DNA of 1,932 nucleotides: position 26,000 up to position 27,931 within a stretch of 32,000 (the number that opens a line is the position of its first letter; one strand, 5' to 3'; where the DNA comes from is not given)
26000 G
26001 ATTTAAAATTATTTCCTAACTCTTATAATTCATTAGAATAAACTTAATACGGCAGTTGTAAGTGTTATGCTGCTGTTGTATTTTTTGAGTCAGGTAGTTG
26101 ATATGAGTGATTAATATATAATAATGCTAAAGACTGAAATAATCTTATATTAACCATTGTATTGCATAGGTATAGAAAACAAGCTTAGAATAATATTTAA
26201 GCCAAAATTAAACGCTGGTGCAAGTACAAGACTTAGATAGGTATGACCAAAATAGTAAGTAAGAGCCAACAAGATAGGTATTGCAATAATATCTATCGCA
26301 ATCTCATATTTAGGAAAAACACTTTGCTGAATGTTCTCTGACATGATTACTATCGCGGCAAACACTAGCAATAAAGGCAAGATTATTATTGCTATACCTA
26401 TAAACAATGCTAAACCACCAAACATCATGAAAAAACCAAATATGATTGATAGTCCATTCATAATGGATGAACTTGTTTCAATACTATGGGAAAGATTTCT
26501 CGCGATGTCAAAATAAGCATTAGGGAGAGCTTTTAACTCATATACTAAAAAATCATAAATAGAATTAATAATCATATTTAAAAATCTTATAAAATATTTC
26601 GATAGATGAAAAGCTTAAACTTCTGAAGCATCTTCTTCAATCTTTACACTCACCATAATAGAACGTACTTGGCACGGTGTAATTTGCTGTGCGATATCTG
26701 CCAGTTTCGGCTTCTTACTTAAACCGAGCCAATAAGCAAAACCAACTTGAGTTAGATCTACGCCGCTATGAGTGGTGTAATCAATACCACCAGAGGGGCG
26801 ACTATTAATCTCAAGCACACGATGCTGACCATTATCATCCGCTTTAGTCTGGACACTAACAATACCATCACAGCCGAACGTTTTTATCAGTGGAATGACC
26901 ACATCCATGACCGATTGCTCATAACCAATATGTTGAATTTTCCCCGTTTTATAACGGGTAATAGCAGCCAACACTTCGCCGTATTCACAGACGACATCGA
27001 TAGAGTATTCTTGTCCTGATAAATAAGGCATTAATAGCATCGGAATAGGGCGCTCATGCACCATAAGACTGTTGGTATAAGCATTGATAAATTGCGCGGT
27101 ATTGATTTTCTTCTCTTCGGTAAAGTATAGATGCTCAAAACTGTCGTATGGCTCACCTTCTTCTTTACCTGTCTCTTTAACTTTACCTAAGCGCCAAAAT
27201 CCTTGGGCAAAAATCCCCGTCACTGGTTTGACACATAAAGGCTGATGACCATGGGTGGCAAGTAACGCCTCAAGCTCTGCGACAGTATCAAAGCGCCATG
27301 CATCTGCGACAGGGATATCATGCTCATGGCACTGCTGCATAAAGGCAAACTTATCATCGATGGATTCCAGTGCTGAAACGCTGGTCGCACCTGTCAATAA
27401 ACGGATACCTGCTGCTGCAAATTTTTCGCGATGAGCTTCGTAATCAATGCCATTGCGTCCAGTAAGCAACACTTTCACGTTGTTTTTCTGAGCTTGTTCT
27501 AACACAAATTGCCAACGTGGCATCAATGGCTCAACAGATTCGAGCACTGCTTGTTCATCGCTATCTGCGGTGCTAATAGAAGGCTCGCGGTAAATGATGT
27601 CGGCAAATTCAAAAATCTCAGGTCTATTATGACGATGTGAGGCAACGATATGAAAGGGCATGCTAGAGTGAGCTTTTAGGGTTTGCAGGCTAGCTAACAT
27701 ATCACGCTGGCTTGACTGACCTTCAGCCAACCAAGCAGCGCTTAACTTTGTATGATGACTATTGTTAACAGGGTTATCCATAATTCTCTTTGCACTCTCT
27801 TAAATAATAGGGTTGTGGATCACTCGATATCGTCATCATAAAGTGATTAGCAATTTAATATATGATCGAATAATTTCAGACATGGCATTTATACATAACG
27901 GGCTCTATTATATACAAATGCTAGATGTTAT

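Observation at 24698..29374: Divergent TerD-fold gene and ATP-grasp / membrane ORF / PRTase operon: half of a Ter-associated module whose product is unknown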

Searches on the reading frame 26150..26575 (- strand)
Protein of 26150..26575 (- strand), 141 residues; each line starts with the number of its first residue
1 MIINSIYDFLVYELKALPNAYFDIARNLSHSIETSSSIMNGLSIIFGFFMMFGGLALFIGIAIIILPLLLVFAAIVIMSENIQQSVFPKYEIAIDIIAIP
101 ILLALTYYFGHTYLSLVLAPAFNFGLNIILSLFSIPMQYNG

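Call 3: search_protein_families(library=pfam, proteins=[window:26150-26575:-], max_evalue=0.01)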
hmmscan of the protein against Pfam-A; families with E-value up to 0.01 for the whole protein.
window:26150-26575:- (141 aa): 0 families

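Call 6: search_protein_families(library=padloc, proteins=[window:26150-26575:-], max_evalue=0.01)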
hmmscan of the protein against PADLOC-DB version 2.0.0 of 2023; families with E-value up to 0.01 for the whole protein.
window:26150-26575:- (141 aa): 0 families

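Call 7: search_protein_families(library=ncbifam, proteins=[window:26150-26575:-], max_evalue=0.01)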
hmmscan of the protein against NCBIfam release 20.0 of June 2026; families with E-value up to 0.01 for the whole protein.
window:26150-26575:- (141 aa): 0 families

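Call 9: search_protein_families(library=pfam, proteins=[window:26150-26575:-], max_evalue=10)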
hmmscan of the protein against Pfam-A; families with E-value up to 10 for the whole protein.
window:26150-26575:- (141 aa): 0 families

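Call 26: find_encoding_contigs(protein=window:26150-26575:-, flank=10000, max_places=6)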
Protein window:26150-26575:- (141 aa): 5 contigs read that carry it; 2 places shown.
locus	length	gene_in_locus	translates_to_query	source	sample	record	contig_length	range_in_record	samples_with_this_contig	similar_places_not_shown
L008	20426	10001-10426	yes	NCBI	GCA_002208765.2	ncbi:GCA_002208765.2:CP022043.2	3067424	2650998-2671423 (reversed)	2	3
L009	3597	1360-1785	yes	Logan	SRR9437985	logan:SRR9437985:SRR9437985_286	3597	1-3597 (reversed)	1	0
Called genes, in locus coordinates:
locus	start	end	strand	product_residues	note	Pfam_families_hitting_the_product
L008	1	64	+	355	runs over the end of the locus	PF04332:DUF475, PF03741:TerC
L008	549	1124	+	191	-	PF02342:TerD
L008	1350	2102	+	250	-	PF01987:AIM24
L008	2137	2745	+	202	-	PF02342:TerD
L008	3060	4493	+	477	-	PF03606:DcuC, PF03806:ABG_transport (weak), PF03553:Na_H_antiporter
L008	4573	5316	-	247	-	PF00072:Response_reg, PF04397:LytTR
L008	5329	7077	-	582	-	PF07694:5TM-5TMR_LYT, PF06580:His_kinase, PF02518:HATPase_c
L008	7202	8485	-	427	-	PF02342:TerD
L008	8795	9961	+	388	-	PF15632:ATPgrasp_Ter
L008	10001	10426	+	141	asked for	-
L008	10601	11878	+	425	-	PF15609:PRTase_2, PF12500:TRSP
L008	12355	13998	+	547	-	PF00496:SBP_bac_5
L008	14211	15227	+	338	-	PF19300:BPD_transp_1_N, PF00528:BPD_transp_1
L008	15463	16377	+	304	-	PF12911:OppC_N, PF00528:BPD_transp_1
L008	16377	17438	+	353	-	PF02463:SMC_N, PF00005:ABC_tran, PF13304:AAA_21 (faint), PF08352:oligo_HPY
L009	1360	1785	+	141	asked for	-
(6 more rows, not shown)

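Call 40: find_homologous_proteins(query=window:26150-26575:-, max_evalue=0.01)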
Query window:26150-26575:- (141 aa): 9 proteins with E <= 0.01 among 269 candidates.
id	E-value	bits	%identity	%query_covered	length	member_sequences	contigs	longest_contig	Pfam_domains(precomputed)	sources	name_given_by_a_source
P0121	7.8e-77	274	98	100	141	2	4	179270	-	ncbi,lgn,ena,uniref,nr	ncbi:hypothetical protein FQ082_08630 [Psychrobacter sp. ANT_H56B]|uniref:hypothetical protein n=1 T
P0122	7.5e-69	248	88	100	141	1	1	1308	-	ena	-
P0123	1.0e-58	215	74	100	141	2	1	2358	-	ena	-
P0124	2.1e-55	204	75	88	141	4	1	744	-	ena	-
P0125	5.4e-49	184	65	100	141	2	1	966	-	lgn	-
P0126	1.2e-47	179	62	100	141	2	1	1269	-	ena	-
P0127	1.5e-47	179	63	100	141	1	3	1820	-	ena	-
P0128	1.9e-47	179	60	100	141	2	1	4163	-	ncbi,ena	-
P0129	2.1e-46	175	60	100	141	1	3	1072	-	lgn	-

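Call 42: find_encoding_contigs(protein=P0128, flank=5000, max_places=3)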
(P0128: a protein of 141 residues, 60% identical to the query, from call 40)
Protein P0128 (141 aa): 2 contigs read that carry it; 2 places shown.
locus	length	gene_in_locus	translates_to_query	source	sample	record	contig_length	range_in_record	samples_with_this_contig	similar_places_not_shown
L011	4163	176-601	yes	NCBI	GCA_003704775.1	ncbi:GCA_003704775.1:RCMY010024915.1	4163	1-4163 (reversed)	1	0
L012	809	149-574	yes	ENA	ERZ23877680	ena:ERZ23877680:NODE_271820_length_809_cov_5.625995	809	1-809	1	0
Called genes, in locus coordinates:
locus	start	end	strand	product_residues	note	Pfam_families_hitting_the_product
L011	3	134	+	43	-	?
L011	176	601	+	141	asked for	-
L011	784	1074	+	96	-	PF01936:NYN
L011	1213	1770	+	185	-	PF12872:OST-HTH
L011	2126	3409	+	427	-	PF15609:PRTase_2, PF00156:Pribosyltran (weak), PF12500:TRSP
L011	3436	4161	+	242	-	?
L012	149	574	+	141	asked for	-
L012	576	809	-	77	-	?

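Call 76: search_protein_families(library=pfam, proteins=[L011:784-1074:+, L011:1213-1770:+], max_evalue=0.01)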
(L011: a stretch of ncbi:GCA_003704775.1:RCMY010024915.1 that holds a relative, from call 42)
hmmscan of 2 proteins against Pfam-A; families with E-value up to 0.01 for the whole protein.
L011:784-1074:+ (96 aa): 1 family
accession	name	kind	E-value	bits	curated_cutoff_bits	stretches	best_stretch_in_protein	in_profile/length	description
PF01936.24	NYN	-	5.6e-21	76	24.2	1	7-96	1-97/145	NYN domain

L011:1213-1770:+ (185 aa): 1 family
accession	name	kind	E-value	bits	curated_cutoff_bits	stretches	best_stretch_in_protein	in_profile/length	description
PF12872.13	OST-HTH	-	1.8e-11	44.2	23.8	1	46-111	7-66/71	OST-HTH/LOTUS domain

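Call 77: search_protein_families(library=padloc, proteins=[L011:784-1074:+, L011:1213-1770:+], max_evalue=0.001)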
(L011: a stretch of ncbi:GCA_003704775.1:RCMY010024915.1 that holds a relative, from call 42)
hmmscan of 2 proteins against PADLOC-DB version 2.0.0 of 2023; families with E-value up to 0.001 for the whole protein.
L011:784-1074:+ (96 aa): 0 families

L011:1213-1770:+ (185 aa): 0 families

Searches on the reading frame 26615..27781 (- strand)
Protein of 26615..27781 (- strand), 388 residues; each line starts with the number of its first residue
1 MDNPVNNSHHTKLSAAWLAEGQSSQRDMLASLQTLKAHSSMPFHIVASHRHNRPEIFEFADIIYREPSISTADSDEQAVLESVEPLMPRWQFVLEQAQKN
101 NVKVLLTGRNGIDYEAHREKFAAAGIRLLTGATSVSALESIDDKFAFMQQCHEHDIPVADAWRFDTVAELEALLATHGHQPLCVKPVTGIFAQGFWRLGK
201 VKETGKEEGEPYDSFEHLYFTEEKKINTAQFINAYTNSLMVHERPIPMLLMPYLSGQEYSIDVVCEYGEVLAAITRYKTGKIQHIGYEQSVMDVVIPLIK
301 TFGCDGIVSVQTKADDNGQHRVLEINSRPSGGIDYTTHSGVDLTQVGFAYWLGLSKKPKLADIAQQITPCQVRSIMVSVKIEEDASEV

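Call 3: search_protein_families(library=pfam, proteins=[window:26615-27781:-], max_evalue=0.01)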
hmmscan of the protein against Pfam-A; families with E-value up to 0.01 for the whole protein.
window:26615-27781:- (388 aa): 3 families
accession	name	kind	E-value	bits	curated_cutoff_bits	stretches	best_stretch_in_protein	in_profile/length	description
PF15632.11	ATPgrasp_Ter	-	5.2e-33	114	29.1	1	247-360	4-116/131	ATP-grasp in the biosynthetic pathway with Ter operon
PF14397.11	ATPgrasp_ST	-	0.00033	20.4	31.4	0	136-200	14-81/278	Sugar-transfer associated ATP-grasp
PF02655.19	ATP-grasp_3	-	0.0054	17.3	23.2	0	249-331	64-159/160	ATP-grasp domain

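Call 6: search_protein_families(library=padloc, proteins=[window:26615-27781:-], max_evalue=0.01)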
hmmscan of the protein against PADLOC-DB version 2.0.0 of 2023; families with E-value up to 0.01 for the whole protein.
window:26615-27781:- (388 aa): 0 families

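Call 7: search_protein_families(library=ncbifam, proteins=[window:26615-27781:-], max_evalue=0.01)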
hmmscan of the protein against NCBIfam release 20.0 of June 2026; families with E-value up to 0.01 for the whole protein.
window:26615-27781:- (388 aa): 10 families
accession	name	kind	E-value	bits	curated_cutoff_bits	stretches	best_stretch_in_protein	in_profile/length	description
NF009405.0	PRK12767.1-4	equivalog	2.1e-10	40.1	390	2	248-359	179-296/320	carbamoyl phosphate synthase-like protein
NF009402.0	PRK12767.1-1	equivalog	3.9e-07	29.2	218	0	287-334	235-281/329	carbamoyl phosphate synthase-like protein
NF005315.0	PRK06849.1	equivalog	1.5e-06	27.5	406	1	94-334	69-281/389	hypothetical protein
NF009404.0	PRK12767.1-3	equivalog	6.7e-06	25.2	316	1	91-359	59-314/344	carbamoyl phosphate synthase-like protein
NF009406.0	PRK12767.1-5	equivalog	2.4e-05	23.6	271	0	244-345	180-287/327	carbamoyl phosphate synthase-like protein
NF009403.0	PRK12767.1-2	equivalog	0.00011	21.5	286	0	250-277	180-208/342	carbamoyl phosphate synthase-like protein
TIGR01369.1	CPSaseII_lrg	equivalog_domain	0.00083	17.1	1027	0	232-352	729-865/1052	carbamoyl-phosphate synthase (glutamine-hydrolyzing) large subunit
NF002563.0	PRK02186.1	subfamily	0.006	14.9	625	0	119-282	83-217/890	argininosuccinate lyase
NF053643.1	Ddl_archaea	equivalog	0.0075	15.3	500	0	288-342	230-284/367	putative pseudomurein biosynthesis ATP-grasp protein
NF002378.0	PRK01372.1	subfamily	0.009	14.8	243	0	288-329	230-271/305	D-alanine--D-alanine ligase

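Call 33: search_solved_structures(query=window:26615-27778:-, max_evalue=0.1)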
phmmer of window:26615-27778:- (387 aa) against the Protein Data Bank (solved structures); distinct sequences matched with E-value up to 0.1: 0.
